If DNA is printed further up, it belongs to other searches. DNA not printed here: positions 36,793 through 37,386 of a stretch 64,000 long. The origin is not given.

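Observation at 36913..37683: Two unknown ORFs wedged between nrdA and nrdB, bracketed by a duplicated nrdA 3' end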

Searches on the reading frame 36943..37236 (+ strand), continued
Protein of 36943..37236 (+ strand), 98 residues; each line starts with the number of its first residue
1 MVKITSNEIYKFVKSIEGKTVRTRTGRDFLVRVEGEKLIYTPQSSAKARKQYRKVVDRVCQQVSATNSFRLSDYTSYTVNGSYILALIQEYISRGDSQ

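Call 58: fold_search(model_id=the predicted structure, library=viral)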
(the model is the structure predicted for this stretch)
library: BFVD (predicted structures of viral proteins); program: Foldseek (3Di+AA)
matches with E <= 10: 1446; with E <= 0.001: 0
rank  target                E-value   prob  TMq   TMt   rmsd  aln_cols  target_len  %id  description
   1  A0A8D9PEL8            3.7e-02  0.25  0.25  0.17  11.4       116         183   12  Uncharacterized protein [Bacteriophage sp.]
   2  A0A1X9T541            4.5e-02  0.41  0.30  0.07  10.8       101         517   11  Uncharacterized protein [Ranid herpesvirus 3]
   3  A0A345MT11            5.1e-02  0.80  0.33  0.35   8.3        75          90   11  Uncharacterized protein [crAssphage sp. isolate ctbg_1]
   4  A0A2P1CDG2            5.4e-02  0.98  0.33  0.52   3.1        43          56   21  Uncharacterized protein [Klebsiella phage KP8]
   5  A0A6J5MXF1            5.4e-02  0.18  0.24  0.09  14.6       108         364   17  Uncharacterized protein (Fragment) [uncultured Caudovirales phage]
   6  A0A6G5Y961            6.5e-02  0.96  0.34  0.55   4.7        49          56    6  (no name in the UniProt tables at hand)
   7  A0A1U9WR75            7.8e-02  0.92  0.35  0.53   4.0        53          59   21  (no name in the UniProt tables at hand)
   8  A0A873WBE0            8.3e-02  0.95  0.36  0.31   3.9        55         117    9  (no name in the UniProt tables at hand)
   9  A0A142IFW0            8.9e-02  0.98  0.31  0.18   2.6        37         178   14  Uncharacterized protein [Pseudomonas phage vB_PsyM_KIL3b]
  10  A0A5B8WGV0            8.9e-02  0.51  0.34  0.33   8.1        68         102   15  Uncharacterized protein [Arthrobacter phage Zartrosa]
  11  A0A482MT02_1          1.0e-01  0.80  0.32  0.04   5.3        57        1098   18  Large polyvalent protein associated domain-containing protein [Escherichia phage PTXU04]
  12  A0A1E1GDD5            1.1e-01  0.38  0.30  0.31  18.2        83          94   16  (no name in the UniProt tables at hand)
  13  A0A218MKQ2            1.1e-01  0.99  0.32  0.29   1.4        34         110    9  Uncharacterized protein [uncultured virus]
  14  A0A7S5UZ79            1.1e-01  0.87  0.35  0.48   3.1        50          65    8  (no name in the UniProt tables at hand)
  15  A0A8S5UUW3            1.2e-01  0.95  0.34  0.30   2.7        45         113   20  Phage protein [Siphoviridae sp. ctaDn21]
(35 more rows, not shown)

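Call 59: find_related_loci(query=window:36943-37236:+, collection=metagenome_contigs, flank=5000)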
Query window:36943-37236:+ (98 aa) in metagenome_contigs; peptide patterns used: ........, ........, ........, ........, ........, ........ (x = any residue, [..] = any of these).
310 stretches matched a pattern, but none encodes a relative of the query by tblastn (E <= 1e-3).

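Call 64: search_protein_families(library=pfam, proteins=[L105:2-1687:+], max_evalue=0.01)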
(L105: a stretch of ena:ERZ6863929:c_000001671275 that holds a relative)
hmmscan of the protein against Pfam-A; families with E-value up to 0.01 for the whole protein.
L105:2-1687:+ (562 aa): 7 families
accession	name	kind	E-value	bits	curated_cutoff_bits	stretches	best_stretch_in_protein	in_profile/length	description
PF02384.22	N6_Mtase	-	5.1e-59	200.6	20.4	1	155-442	5-289/311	N-6 DNA Methylase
PF07669.17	Eco57I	-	2.2e-08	34.8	25.3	1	265-370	53-165/171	Eco57I restriction-modification methylase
PF12161.14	HsdM_N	-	6e-08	33.8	24.5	1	1-62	7-78/135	HsdM N-terminal domain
PF01170.24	UPF0020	-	1.3e-06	28.7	22.3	1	185-307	18-141/197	RMKL-like, methyltransferase domain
PF05175.20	MTS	-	0.00034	20.7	23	0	280-342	90-144/170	Methyltransferase small domain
PF13847.12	Methyltransf_31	-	0.003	17.7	27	0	195-232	3-43/145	Methyltransferase domain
PF20473.4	MmeI_Mtase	-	0.006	16.2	27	0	197-251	21-78/259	MmeI, DNA-methyltransferase domain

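Call 88: search_dna_similar(query=window:36943-37236:+, collection=plasmids, mode=protein, max_evalue=0.001, max_rows=15)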
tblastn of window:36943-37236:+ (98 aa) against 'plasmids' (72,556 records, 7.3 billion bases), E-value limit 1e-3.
No match.

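Call 90: search_dna_similar(query=window:36943-37236:+, collection=phages, mode=protein, max_evalue=0.001, max_rows=15)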
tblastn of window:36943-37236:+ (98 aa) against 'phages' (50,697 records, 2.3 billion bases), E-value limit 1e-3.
No match.
